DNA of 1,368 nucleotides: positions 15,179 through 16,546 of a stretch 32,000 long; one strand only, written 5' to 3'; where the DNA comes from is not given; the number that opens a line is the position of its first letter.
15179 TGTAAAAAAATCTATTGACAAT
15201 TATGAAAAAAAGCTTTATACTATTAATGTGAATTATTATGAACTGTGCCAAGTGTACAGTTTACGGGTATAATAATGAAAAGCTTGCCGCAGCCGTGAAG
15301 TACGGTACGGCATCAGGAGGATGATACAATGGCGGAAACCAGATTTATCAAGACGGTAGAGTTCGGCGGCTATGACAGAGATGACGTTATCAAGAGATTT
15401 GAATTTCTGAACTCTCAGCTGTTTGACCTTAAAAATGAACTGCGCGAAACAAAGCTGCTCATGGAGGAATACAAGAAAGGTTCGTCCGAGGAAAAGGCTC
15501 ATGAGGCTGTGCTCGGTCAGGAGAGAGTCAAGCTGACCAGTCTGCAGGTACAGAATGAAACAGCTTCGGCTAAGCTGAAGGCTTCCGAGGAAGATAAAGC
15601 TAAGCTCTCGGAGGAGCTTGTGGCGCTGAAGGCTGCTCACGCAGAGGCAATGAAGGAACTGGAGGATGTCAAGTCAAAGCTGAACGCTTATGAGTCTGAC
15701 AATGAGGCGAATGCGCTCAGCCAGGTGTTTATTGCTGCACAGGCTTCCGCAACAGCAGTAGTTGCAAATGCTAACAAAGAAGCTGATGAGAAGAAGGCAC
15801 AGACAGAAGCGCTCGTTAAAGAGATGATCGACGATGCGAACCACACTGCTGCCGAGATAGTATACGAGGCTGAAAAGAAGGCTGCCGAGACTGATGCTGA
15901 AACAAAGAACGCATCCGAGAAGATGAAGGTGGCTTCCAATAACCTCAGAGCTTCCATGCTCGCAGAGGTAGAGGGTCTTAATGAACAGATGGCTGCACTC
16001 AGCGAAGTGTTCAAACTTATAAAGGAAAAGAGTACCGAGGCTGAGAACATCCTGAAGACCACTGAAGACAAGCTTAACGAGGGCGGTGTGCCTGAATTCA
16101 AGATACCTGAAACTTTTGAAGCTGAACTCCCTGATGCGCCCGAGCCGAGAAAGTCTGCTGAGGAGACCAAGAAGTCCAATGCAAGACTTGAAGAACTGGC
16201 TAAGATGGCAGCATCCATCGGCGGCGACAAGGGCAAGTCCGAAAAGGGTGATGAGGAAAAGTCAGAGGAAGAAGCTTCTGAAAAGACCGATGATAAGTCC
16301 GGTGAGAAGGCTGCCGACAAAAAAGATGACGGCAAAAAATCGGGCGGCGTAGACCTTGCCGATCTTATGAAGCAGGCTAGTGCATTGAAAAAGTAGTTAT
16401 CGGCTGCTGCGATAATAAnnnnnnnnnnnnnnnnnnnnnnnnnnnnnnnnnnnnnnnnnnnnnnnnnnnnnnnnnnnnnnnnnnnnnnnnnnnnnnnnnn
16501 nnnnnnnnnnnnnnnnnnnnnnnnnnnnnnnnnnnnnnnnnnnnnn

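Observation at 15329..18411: Sensory-type [FeFe]-hydrogenase-like protein without PAS or enzymatic output domain, co-transcribed with a DivIVA-like protein and a TM1266-type regulator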

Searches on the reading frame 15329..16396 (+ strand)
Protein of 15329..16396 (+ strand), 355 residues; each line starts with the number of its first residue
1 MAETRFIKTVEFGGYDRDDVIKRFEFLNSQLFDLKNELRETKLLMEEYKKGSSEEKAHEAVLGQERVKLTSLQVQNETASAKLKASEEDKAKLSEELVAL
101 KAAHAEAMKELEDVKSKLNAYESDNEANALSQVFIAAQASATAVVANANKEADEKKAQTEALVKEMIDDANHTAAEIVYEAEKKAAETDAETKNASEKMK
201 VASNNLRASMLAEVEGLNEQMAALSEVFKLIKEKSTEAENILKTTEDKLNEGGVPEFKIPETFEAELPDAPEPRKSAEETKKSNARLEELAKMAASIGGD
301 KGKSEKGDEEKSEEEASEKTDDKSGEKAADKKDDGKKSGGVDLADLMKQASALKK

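Call 3: search_protein_families(library=pfam, proteins=[window:15329-16396:+], max_evalue=0.01)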
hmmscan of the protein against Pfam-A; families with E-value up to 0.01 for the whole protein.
window:15329-16396:+ (355 aa): 0 families

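Call 4: search_protein_families(library=ncbifam, proteins=[window:15329-16396:+], max_evalue=0.01)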
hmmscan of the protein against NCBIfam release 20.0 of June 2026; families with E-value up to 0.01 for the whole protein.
window:15329-16396:+ (355 aa): 0 families

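Call 28: search_protein_families(library=pfam, proteins=[window:15329-16396:+], max_evalue=10)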
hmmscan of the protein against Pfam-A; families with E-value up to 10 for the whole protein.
window:15329-16396:+ (355 aa): 2 families
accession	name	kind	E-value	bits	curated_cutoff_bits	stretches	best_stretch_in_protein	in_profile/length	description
PF00875.24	DNA_photolyase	-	1.6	9.1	26.6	1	159-234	76-151/164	DNA photolyase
PF02190.22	LON_substr_bdg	-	8.7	6.6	28.7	1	61-130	86-157/200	ATP-dependent protease La (LON) substrate-binding domain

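Call 45: find_homologous_proteins(query=window:15329-16396:+, max_evalue=0.001)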
Query window:15329-16396:+ (355 aa): 164 proteins with E <= 0.001 among 8000 candidates; the best 120 are listed.
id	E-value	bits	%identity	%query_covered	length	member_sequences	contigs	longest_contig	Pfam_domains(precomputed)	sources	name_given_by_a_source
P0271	9.8e-204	694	100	100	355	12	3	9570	-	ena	-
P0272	1.9e-201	686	99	100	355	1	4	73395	-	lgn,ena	-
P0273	7.4e-200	681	99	100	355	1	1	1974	-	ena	-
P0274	5.5e-167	573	83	100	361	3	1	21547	-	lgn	-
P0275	1.7e-159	549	79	100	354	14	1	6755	-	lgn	-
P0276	3.6e-159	548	78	100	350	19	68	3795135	-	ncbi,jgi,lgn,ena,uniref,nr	ncbi:plectin [Ruminococcus albus]|jgi:myosin heavy subunit|uniref:Plectin n=1 Tax=Ruminococcus albus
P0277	9.3e-144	497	74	100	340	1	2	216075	-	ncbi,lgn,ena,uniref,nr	ncbi:plectin [Ruminococcus sp.]|uniref:plectin n=1 Tax=Ruminococcus sp. TaxID=41978 RepID=UPI0025D5B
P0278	7.7e-143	494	72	100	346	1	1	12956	-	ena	-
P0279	1.6e-138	480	72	100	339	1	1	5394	-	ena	-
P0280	5.5e-138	478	73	100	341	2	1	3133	-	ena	-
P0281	1.8e-136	473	70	100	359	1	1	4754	-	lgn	-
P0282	1.5e-134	467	68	100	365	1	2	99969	-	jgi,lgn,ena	-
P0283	1.4e-133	464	68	100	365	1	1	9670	-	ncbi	-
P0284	2.1e-133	463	68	100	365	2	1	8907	-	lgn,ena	-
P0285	3.3e-133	462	68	100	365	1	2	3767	-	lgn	-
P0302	1.8e-75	273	51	84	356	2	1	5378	PF05103.19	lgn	-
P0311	5.2e-71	258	48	100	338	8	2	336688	PF05103.19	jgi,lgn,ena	-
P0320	2.3e-69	253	47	88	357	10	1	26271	PF05103.19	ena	-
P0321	2.7e-69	252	45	99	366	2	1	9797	PF05103.19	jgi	-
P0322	3.3e-69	252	45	99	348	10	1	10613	PF05103.19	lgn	-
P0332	7.7e-68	248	46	92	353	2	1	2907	PF05103.19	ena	-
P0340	6.2e-67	245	44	96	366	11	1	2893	PF05103.19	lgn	-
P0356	8.4e-66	241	46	86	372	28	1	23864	PF05103.19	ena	-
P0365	3.6e-65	239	45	86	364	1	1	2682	PF05103.19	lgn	-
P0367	3.9e-65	239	45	92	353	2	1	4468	PF05103.19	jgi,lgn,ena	-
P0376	8.8e-64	234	44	99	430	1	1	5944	PF05103.19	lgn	-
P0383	2.6e-63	233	42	96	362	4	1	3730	PF05103.19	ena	-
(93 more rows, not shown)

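Call 46: search_solved_structures(query=window:15329-16396:+, max_evalue=10, show_alignments=3)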
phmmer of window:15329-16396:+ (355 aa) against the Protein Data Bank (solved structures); distinct sequences matched with E-value up to 10: 4.
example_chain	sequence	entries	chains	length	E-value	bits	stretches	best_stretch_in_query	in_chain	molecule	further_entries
5h7b_A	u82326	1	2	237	0.0044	20.3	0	203-234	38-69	Immunoglobulin G-binding protein A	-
5h7a_C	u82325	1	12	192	0.016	18.5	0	202-236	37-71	Immunoglobulin G-binding protein A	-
5h79_D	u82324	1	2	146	0.11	15.7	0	202-236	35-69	Immunoglobulin G-binding protein A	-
7qps_A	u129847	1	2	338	0.96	12.6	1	10-113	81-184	ACT domain protein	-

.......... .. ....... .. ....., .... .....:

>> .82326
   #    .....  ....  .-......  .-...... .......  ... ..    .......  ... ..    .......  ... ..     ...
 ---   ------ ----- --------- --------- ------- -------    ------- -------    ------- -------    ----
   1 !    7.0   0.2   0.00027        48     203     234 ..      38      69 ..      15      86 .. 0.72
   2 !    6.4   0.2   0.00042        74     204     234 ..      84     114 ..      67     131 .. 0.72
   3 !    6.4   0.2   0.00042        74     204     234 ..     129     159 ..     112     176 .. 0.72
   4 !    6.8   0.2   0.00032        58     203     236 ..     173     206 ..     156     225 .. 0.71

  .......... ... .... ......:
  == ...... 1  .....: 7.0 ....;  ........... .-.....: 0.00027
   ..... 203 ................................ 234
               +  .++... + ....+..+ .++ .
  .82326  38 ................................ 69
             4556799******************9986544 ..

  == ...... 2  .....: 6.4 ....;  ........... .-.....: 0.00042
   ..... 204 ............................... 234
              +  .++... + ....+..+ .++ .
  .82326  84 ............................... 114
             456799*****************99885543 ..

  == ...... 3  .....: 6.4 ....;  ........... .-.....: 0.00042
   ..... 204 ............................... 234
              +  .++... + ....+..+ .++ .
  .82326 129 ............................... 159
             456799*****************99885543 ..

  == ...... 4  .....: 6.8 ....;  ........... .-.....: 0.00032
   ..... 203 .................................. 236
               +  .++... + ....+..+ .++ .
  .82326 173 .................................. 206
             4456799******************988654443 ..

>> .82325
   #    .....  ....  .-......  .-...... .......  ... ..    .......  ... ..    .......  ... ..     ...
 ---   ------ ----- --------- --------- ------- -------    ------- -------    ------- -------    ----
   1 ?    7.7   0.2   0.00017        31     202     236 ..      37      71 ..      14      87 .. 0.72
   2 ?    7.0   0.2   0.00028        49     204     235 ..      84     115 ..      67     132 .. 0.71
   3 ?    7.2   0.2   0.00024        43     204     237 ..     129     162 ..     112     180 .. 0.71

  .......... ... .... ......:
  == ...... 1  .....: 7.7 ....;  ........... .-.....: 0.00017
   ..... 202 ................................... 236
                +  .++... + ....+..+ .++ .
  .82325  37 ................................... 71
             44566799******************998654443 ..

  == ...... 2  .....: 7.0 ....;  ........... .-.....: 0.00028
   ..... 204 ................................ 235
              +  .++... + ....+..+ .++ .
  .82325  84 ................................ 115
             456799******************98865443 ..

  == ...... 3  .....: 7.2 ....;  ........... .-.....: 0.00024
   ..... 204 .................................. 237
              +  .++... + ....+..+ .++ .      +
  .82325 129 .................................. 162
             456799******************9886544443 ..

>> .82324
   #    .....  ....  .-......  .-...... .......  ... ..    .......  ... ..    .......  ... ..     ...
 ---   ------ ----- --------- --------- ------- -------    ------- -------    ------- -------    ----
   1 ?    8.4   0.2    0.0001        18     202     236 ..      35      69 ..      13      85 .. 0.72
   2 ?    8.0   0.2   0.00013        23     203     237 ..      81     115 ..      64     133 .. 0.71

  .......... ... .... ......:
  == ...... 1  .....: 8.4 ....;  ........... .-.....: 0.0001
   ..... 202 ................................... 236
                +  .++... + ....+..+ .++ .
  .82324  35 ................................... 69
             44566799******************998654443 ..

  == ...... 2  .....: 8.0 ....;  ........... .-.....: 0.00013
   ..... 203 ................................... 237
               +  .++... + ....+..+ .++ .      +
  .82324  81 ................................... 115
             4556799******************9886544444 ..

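Call 48: search_solved_structures(query=A1, max_evalue=10, show_alignments=3)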
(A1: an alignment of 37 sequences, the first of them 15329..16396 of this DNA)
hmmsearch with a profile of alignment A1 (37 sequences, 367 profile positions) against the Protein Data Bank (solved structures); distinct sequences matched with E-value up to 10: 11.
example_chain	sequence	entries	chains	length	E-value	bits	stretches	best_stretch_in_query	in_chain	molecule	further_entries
2kk7_A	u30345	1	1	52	0.037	16.5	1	160-200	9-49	V-type ATP synthase subunit E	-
4jzl_A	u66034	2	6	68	0.047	16.2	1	86-127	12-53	B-cell receptor-associated protein 31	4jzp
2x7a_A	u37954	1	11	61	0.22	13.9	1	76-126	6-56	BONE MARROW STROMAL ANTIGEN 2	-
7eao_B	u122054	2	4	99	0.25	13.8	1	72-124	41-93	TNFAIP3-interacting protein 1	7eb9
6n6r_B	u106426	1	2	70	0.46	12.9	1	72-124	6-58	TNFAIP3-interacting protein 1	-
9rgv_A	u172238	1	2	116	1.5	11.2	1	60-126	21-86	sc-apCC3-CW1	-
9tls_A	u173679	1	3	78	1.7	11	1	95-129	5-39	Sc-apCC-2-KLHL20-3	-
7eal_B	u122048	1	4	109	2.4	10.5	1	72-124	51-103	TNFAIP3-interacting protein 1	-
9lw6_A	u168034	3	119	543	2.6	10.4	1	180-224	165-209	Phage capsid-like C-terminal domain-containing protein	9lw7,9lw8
8qox_B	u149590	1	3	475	3.9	9.8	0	202-252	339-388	Conserved membrane protein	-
9rgy_A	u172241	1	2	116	8.4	8.7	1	60-126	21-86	sc-apCC3-CW-0NTT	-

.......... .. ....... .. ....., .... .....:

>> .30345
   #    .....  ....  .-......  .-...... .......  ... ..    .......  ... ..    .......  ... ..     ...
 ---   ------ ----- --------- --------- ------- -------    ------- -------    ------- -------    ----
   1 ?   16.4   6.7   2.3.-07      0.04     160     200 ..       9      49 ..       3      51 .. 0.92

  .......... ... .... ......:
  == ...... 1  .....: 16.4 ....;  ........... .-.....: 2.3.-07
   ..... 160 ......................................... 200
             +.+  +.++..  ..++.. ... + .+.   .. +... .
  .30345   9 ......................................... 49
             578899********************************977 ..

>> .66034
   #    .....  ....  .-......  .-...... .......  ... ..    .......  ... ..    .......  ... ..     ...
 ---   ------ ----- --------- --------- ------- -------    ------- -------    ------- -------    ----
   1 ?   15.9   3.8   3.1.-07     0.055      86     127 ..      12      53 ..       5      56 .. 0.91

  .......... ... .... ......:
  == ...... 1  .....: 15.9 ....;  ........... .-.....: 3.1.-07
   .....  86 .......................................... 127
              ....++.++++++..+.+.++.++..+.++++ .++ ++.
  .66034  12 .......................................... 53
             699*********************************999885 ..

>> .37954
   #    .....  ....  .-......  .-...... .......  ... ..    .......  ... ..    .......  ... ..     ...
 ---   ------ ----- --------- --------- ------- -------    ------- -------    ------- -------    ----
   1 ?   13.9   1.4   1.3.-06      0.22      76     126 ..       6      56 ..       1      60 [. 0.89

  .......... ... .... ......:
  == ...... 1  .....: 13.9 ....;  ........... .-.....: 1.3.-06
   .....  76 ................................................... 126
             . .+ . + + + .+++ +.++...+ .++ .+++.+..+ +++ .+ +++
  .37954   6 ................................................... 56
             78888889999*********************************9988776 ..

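Call 49: search_protein_families(library=pfam, alignment_id=A1, max_evalue=0.1)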
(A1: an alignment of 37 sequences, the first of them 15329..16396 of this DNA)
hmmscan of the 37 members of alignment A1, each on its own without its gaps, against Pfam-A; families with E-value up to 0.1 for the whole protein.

A. member 1, window:15329-16396:+ (355 aa): 0 families

B. families by the number of members that match (of 37 scanned): 45 families (the first 25 are shown)
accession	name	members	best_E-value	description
PF05103.18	DivIVA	24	2.3e-07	DivIVA protein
PF25450.1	Rab11-FIP3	11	9.5e-05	Rab11-FIP3-like domain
PF24627.1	PUMA_CC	6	5.9e-06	PUMA coiled-coil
PF24922.1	ACBP4_C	4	0.0032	Acyl-CoA-binding domain-containing protein 4-6, C-terminal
PF16331.10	TolA_bind_tri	3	0.0002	TolA binding protein trimerisation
PF05266.19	DUF724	3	0.0038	Protein of unknown function (DUF724)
PF05531.17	NPV_P10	3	0.0079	Nucleopolyhedrovirus P10 protein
PF12614.13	RRF_GI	3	0.0082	Ribosome recycling factor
PF15035.11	Rootletin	3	0.019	Ciliary rootlet component, centrosome cohesion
PF09001.16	DUF1890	2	0.0033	Domain of unknown function (DUF1890)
PF08826.15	DMPK_coil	2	0.0038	DMPK coiled coil domain like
PF21521.3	MYO6_lever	2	0.0039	Myosin VI, lever arm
PF24319.2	DUF7491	2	0.0042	Coiled-coil region of unknown function (DUF7491)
PF14197.11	Cep57_CLD_2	2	0.0076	Centrosome localisation domain of PPC89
PF00261.25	Tropomyosin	1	0.0001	Tropomyosin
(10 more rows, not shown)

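Call 70: search_protein_families(library=pfam, proteins=[P0302, P0311, P0320, P0322, P0356, P0376], max_evalue=0.01)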
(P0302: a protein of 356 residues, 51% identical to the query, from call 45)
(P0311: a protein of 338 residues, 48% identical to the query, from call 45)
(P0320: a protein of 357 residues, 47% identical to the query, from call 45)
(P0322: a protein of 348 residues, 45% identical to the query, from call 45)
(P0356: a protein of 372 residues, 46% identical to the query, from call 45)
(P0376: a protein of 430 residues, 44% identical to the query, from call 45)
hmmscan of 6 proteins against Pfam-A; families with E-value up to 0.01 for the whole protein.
P0302 (356 aa): 2 families
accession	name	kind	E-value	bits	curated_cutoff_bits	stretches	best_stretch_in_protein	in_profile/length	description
PF05103.18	DivIVA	-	1.9e-06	28.3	28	1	95-177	32-112/131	DivIVA protein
PF24627.1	PUMA_CC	-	0.0001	22.7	30.1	1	69-122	10-63/74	PUMA coiled-coil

P0311 (338 aa): 1 family
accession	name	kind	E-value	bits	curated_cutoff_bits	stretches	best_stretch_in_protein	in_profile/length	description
PF05103.18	DivIVA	-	2.5e-06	27.9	28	1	95-182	32-117/131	DivIVA protein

P0320 (357 aa): 1 family
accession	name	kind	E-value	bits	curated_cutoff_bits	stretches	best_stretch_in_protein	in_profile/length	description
PF05103.18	DivIVA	-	3.9e-06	27.3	28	1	96-185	33-120/131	DivIVA protein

P0322 (348 aa): 3 families
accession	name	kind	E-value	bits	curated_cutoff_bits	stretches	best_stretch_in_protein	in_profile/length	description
PF05103.18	DivIVA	-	5.8e-07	30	28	1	95-175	32-110/131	DivIVA protein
PF24627.1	PUMA_CC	-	0.00053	20.4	30.1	1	67-123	8-64/74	PUMA coiled-coil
PF14197.11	Cep57_CLD_2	-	0.0076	16.8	27.1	1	74-121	3-50/67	Centrosome localisation domain of PPC89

P0356 (372 aa): 3 families
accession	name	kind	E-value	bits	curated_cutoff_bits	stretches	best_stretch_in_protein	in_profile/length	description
PF05103.18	DivIVA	-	2.3e-07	31.2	28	1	97-179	34-114/131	DivIVA protein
PF25450.1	Rab11-FIP3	-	0.00066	20.4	31.9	1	28-120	13-100/125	Rab11-FIP3-like domain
PF11559.13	ADIP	-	0.0063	17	34.3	1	54-119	53-118/151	Afadin- and alpha -actinin-Binding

P0376 (430 aa): 1 family
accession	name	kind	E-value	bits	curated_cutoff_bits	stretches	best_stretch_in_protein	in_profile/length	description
PF05103.18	DivIVA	-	3e-05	24.4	28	0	146-208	69-130/131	DivIVA protein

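Call 84: predict_structure(alignment_id=A1)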
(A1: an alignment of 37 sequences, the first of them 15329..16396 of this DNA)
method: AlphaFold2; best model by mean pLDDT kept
length: 355 residues; sequences in the alignment: 37
mean_pLDDT: 73.9   pTM: 0.25
mean pLDDT of the five models: 73.9, 71.7, 70.3, 70.2, 68.6
residues with pLDDT >= 90: 134; 70-90: 97; 50-70: 53; < 50: 71
segments of 3 or more residues with pLDDT < 50: 1-7, 268-281, 297-340
pLDDT, mean of each block of 10 residues (from residue 1): 44 72 91 92 80 78 89 91 91 91 90 80 56 74 86 91 94 93 94 94 94 95 93 89 85 64 49 40 54 49 34 32 32 36 72 68
secondary structure, 60 per line:
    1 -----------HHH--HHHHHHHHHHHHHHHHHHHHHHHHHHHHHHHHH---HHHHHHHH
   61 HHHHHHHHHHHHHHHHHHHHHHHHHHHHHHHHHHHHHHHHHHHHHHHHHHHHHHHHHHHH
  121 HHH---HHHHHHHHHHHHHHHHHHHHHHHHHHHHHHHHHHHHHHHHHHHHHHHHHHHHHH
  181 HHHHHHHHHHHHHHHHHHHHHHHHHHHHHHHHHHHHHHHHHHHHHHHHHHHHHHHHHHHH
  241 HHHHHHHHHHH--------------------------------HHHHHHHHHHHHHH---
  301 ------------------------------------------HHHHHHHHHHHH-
elements in order: H17-49 H53-123 H127-251 H284-297 H343-354

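Call 88: fold_search(model_id=the predicted structure, library=pdb)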
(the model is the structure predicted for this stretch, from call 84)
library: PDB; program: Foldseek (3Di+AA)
matches with E <= 10: 0; with E <= 0.001: 0
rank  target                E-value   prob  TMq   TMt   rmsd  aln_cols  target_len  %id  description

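Call 93: search_protein_families(library=ncbifam, alignment_id=A1, max_evalue=1)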
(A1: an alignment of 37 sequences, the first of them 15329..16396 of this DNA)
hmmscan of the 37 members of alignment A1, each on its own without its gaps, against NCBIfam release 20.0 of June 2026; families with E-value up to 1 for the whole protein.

A. member 1, window:15329-16396:+ (355 aa): 3 families
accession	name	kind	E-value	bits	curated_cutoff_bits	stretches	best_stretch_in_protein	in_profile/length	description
TIGR02168.1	SMC_prok_B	equivalog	0.46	8.1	567.35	1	28-295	713-984/1181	chromosome segregation protein SMC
NF002572.0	PRK02224.1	equivalog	0.5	8.5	1087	1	18-330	240-527/888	DNA double-strand break repair ATPase Rad50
NF033930.1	pneumo_PspA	exception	0.81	8.3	850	0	45-324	159-419/659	pneumococcal surface protein A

B. families by the number of members that match (of 37 scanned): 60 families (the first 25 are shown)
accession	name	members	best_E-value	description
NF050102.1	DivIVA_Wag31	31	6.4e-11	DivIVA-like cell division protein Wag31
TIGR02168.1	SMC_prok_B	17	2.7e-06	chromosome segregation protein SMC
NF005198.1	PRK06669.1-3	13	0.00032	flagellar assembly protein FliH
TIGR02169.1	SMC_prok_A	10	2e-05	chromosome segregation protein SMC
TIGR04211.1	SH3_and_anchor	8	0.00025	TIGR04211 family SH3 domain-containing protein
NF041035.1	Rad50_Halo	8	0.00048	DNA double-strand break repair ATPase Rad50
NF002572.0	PRK02224.1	8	0.0026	DNA double-strand break repair ATPase Rad50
NF045995.1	MAG0865_DivIVA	8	0.0093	MAG0865 family DivIVA-related protein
TIGR00205.2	fliE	8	0.021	flagellar hook-basal body complex protein FliE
NF002424.0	PRK01558.1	7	0.0011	V-type ATP synthase subunit E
NF053525.1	thylo_ssr2422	6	0.068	ssr2422 family thylakoid membrane protein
NF040952.1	Arch_mtprotase_TldD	5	0.0031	zinc metalloprotease TldD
NF003034.1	PRK03918.1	4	0.00086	DNA double-strand break repair ATPase Rad50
NF002170.0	PRK01005.1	3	0.00048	V-type ATP synthase subunit E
NF033885.1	conj_TraP_IncI1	3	0.012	conjugal transfer protein TraP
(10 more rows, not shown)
